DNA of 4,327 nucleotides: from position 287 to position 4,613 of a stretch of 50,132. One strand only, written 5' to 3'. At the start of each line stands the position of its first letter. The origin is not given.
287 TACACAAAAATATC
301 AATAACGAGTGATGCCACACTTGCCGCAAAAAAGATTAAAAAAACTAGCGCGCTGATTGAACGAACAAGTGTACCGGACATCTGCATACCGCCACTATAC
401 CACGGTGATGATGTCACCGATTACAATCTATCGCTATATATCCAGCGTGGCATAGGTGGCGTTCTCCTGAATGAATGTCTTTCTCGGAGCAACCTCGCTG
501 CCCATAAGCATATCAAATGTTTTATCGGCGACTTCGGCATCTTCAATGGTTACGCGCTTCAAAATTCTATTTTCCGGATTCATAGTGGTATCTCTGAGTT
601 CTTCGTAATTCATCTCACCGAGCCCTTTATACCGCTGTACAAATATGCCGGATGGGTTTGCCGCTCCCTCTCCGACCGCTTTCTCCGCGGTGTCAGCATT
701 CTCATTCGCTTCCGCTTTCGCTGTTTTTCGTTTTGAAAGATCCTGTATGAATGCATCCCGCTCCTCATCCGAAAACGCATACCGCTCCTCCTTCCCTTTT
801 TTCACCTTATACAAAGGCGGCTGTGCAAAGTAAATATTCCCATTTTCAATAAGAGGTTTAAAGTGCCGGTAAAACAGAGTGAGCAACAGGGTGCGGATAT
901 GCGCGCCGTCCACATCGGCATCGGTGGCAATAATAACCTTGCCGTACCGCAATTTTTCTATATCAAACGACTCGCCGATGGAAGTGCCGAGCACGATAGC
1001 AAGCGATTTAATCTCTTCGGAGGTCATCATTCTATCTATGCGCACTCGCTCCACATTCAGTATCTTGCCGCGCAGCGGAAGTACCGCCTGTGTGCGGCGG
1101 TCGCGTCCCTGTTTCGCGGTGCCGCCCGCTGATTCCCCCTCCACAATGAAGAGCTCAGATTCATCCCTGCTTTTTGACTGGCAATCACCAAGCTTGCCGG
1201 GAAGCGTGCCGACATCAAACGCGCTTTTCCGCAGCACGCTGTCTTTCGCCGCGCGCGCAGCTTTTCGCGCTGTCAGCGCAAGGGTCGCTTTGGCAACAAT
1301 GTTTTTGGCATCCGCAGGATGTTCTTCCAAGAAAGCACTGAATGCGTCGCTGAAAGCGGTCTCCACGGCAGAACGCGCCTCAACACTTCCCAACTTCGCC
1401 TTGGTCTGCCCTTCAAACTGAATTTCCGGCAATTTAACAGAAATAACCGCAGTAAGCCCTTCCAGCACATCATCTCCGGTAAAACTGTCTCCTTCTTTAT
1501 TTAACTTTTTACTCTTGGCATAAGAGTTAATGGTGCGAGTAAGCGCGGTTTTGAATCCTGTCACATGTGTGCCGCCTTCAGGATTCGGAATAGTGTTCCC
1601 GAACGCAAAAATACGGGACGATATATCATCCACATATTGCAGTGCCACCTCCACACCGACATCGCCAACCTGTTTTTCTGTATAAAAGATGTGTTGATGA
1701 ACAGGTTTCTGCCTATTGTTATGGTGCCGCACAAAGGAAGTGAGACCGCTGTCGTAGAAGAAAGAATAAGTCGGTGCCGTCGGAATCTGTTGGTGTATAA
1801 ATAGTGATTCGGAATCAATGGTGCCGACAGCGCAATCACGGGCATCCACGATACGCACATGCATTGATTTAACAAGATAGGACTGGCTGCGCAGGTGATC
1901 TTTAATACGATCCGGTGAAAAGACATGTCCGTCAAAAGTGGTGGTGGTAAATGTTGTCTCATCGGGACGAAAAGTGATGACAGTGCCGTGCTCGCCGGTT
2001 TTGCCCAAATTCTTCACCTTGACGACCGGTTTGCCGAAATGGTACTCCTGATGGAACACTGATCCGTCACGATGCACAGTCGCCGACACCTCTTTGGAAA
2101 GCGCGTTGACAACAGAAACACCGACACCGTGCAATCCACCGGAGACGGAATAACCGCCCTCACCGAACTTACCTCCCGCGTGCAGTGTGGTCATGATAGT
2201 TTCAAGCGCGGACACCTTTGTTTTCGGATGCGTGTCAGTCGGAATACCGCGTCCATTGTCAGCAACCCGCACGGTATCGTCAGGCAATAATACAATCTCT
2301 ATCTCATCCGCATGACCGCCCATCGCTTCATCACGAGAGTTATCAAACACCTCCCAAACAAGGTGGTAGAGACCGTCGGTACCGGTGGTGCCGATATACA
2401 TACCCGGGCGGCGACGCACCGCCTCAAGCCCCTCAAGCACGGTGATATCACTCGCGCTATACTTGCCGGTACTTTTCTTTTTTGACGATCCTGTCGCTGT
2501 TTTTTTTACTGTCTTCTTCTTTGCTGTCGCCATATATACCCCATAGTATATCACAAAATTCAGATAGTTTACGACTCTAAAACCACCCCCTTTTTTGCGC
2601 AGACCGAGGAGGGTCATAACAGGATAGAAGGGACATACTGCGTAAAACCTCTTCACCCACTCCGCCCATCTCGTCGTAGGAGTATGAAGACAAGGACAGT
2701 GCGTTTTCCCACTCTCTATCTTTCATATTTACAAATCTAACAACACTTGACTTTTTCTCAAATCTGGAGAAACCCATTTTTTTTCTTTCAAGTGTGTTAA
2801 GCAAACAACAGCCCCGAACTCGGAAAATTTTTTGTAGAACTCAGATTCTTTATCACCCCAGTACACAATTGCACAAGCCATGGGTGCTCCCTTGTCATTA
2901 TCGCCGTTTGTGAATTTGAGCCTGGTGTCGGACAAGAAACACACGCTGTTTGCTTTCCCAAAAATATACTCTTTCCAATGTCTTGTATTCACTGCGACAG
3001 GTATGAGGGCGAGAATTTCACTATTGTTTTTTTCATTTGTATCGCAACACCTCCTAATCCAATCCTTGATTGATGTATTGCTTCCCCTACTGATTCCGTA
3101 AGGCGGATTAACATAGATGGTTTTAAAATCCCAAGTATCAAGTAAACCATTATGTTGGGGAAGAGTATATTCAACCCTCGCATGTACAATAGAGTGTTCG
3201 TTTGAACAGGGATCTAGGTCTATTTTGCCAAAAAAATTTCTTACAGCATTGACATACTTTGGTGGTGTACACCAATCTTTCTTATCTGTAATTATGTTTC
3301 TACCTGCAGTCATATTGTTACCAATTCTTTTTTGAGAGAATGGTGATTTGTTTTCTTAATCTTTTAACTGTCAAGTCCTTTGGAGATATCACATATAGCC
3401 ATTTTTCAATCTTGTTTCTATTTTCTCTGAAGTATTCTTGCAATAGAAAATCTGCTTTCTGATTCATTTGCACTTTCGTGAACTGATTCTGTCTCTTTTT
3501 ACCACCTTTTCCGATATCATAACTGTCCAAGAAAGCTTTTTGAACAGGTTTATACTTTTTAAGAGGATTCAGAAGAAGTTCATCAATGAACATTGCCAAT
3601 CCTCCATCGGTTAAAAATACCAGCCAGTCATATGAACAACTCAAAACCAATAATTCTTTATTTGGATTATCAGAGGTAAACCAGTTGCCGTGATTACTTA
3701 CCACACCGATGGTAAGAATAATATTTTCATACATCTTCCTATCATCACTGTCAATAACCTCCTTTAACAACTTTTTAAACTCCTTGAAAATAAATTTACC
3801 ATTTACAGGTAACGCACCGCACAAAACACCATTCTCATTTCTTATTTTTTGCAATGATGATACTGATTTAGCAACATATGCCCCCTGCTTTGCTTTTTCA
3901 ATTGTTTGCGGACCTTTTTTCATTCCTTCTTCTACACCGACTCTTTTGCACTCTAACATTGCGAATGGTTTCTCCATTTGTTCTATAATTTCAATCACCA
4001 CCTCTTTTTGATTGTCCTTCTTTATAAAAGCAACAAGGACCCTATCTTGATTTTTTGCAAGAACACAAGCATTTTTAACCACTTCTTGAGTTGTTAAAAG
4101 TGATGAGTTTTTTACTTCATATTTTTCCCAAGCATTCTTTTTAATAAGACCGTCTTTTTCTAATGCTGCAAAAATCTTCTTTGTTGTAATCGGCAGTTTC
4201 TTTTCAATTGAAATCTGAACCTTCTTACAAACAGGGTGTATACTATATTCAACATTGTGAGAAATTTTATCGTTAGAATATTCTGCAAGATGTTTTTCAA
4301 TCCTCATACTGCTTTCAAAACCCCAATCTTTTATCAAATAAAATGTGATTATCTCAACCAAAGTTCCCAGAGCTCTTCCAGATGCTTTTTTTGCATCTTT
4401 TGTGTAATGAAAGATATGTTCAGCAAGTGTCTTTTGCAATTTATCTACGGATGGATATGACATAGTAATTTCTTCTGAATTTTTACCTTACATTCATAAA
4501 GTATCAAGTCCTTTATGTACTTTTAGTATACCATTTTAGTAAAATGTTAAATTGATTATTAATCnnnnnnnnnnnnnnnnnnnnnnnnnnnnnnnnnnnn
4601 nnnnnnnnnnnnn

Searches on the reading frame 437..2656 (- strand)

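Call 93: search_protein_families(library=pfam, proteins=[window:437-2656:-], max_evalue=0.001)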
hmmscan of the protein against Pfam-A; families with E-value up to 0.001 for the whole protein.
window:437-2656:- (740 aa): 5 families
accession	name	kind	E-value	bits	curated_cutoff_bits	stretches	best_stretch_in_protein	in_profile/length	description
PF00204.31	DNA_gyraseB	-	5.6e-55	185.9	27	1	304-472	1-172/173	DNA gyrase B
PF00986.26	DNA_gyraseB_C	-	2.2e-27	95.4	29.8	1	671-730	4-63/63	DNA gyrase B subunit, carboxyl terminus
PF01751.28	Toprim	-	5.2e-20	71.9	23.1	1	501-612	1-95/96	Toprim domain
PF02518.31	HATPase_c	-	5.9e-14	52.9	26.4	1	94-233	4-109/111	Histidine kinase-, DNA gyrase B-, and HSP90-like ATPase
PF21249.2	GyrB_hook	-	7.3e-05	22.7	23.7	1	614-626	1-13/29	GyrB, hook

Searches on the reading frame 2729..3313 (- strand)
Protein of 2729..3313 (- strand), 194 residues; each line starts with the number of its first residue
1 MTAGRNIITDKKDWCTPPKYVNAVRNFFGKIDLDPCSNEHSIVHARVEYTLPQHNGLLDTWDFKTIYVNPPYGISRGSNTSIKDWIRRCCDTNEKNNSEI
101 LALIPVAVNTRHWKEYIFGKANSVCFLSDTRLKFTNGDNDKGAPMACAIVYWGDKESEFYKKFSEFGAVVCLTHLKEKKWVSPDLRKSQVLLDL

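Call 6: search_protein_families(library=pfam, proteins=[window:2729-3313:-], max_evalue=1)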
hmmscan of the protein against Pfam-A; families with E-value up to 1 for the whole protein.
window:2729-3313:- (194 aa): 2 families
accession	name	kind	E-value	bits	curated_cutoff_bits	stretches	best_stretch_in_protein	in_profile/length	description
PF05869.16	Dam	-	1.4e-16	61.1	28.1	1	10-142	8-131/169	DNA N-6-adenine-methyltransferase (Dam)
PF01170.24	UPF0020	-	0.19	11.8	22.3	1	47-99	105-158/197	RMKL-like, methyltransferase domain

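Call 7: search_protein_families(library=padloc, proteins=[window:2729-3313:-], max_evalue=1)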
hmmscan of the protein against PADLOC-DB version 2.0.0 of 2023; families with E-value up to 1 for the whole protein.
window:2729-3313:- (194 aa): 2 families
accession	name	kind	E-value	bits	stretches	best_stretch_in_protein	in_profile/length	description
PDLC03726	oMTase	-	5.7e-19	66.6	1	12-146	11-135/140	orphan methyltransferase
PDLC03721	oMTase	-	0.00079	17.5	1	12-115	57-151/237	orphan methyltransferase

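Call 8: search_protein_families(library=ncbifam, proteins=[window:2729-3313:-], max_evalue=1)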
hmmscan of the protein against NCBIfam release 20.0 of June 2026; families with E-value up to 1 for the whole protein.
window:2729-3313:- (194 aa): 1 family
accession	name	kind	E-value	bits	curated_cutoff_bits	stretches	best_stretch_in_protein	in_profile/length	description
TIGR01712.1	phage_N6A_met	equivalog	3.1e-08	33.3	97.05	1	9-138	9-125/165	phage N-6-adenine-methyltransferase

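Call 11: search_protein_families(library=phrogs, proteins=[window:2729-3313:-], max_evalue=1)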
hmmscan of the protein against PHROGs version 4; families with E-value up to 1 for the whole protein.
window:2729-3313:- (194 aa): 3 families
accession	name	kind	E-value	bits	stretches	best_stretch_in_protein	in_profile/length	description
phrog_111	-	other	1.1e-29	105.2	1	10-160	63-209/345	DNA methyltransferase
phrog_6083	-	DNA, RNA and nucleotide metabolism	1.1e-06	29.7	1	95-159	2-72/94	DNA methylase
phrog_22740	-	unknown function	4.2e-05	25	1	9-93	9-86/99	-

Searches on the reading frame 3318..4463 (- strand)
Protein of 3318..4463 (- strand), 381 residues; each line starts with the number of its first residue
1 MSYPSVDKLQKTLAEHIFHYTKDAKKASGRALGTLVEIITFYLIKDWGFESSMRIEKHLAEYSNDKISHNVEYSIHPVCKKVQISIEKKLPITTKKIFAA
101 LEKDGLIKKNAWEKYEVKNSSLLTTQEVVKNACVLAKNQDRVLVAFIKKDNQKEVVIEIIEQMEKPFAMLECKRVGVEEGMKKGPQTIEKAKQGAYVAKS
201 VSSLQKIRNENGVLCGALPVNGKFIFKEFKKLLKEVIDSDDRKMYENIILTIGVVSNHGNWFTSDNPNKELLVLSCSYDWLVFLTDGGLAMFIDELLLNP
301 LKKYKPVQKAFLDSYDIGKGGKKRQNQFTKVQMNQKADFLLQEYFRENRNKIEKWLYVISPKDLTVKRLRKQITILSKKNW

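Call 6: search_protein_families(library=pfam, proteins=[window:3318-4463:-], max_evalue=1)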
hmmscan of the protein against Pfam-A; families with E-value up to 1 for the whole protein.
window:3318-4463:- (381 aa): 1 family
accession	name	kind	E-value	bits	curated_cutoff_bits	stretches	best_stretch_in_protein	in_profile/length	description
PF07080.17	DUF1348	-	0.11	12.9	22.1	1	20-76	31-87/130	Protein of unknown function (DUF1348)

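Call 7: search_protein_families(library=padloc, proteins=[window:3318-4463:-], max_evalue=1)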
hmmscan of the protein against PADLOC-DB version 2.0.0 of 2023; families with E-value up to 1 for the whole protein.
window:3318-4463:- (381 aa): 0 families

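Call 8: search_protein_families(library=ncbifam, proteins=[window:3318-4463:-], max_evalue=1)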
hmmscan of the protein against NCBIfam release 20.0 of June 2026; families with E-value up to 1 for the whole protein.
window:3318-4463:- (381 aa): 1 family
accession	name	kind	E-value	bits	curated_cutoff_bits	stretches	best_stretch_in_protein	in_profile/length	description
NF010710.0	PRK14112.1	equivalog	0.055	13.4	297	1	320-353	99-132/149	urease accessory protein UreE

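Call 11: search_protein_families(library=phrogs, proteins=[window:3318-4463:-], max_evalue=1)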
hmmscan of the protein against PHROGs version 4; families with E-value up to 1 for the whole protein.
window:3318-4463:- (381 aa): 1 family
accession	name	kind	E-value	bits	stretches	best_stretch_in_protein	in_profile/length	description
phrog_15916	-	unknown function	0.18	12.7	1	151-199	15-63/80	-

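Call 84: search_dna_similar(query=window:3321-4463:-, collection=plasmids, mode=protein, max_evalue=0.001, max_rows=8)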
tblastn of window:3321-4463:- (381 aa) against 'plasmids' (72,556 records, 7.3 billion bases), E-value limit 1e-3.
No match.

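Call 85: search_solved_structures(query=window:3321-4463:-, max_evalue=1)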
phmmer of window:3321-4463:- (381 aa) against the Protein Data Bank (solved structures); distinct sequences matched with E-value up to 1: 0.
